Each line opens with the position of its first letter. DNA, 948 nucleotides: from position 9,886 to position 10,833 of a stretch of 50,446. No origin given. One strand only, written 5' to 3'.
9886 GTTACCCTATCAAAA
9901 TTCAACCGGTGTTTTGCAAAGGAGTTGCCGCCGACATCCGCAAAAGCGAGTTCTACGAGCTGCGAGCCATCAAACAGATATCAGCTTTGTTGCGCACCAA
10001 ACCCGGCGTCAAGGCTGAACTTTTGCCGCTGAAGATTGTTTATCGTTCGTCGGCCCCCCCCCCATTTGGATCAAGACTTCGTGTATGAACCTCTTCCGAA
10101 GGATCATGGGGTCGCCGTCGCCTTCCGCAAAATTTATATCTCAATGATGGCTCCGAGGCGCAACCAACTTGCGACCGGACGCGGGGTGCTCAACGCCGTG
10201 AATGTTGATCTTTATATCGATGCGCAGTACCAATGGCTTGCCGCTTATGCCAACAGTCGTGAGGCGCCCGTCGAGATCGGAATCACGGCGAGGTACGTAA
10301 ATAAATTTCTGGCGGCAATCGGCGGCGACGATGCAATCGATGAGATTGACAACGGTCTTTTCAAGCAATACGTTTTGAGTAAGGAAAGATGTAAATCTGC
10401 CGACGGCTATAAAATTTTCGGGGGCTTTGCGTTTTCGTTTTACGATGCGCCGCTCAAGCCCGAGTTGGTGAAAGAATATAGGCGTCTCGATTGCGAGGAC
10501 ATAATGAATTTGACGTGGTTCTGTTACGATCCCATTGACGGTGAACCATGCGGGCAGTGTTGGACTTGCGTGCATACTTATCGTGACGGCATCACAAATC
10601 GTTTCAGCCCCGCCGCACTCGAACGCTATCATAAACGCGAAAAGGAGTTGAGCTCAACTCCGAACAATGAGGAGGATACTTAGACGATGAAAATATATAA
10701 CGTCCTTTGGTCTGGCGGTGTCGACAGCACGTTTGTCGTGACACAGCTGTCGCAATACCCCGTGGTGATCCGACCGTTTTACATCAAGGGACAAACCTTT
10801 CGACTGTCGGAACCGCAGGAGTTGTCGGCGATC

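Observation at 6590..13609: Uncharacterised carrier-protein-dependent operon combining an adenylating enzyme, two QueC-like ATPases and a CitC-like nucleotidyltransferase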

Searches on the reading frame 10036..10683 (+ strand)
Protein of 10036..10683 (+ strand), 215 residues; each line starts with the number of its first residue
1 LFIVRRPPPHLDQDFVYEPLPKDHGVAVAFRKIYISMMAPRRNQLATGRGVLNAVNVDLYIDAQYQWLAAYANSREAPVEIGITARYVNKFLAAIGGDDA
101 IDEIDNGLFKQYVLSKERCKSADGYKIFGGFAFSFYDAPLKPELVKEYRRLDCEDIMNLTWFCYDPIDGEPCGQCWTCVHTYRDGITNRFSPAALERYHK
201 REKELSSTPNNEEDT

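Call 3: search_protein_families(library=pfam, proteins=[window:10036-10683:+], max_evalue=0.01)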
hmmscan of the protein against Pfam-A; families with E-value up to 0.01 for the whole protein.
window:10036-10683:+ (215 aa): 1 family
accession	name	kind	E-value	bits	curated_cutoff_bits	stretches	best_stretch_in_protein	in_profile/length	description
PF06508.19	QueC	-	0.0047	16.9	22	1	145-179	167-200/210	Queuosine biosynthesis protein QueC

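Call 4: search_protein_families(library=ncbifam, proteins=[window:10036-10683:+], max_evalue=0.01)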
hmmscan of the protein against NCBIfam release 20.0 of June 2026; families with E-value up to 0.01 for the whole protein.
window:10036-10683:+ (215 aa): 0 families

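Call 12: search_protein_families(library=padloc, proteins=[window:10036-10683:+], max_evalue=0.01)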
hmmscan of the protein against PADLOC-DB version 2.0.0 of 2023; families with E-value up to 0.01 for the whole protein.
window:10036-10683:+ (215 aa): 0 families
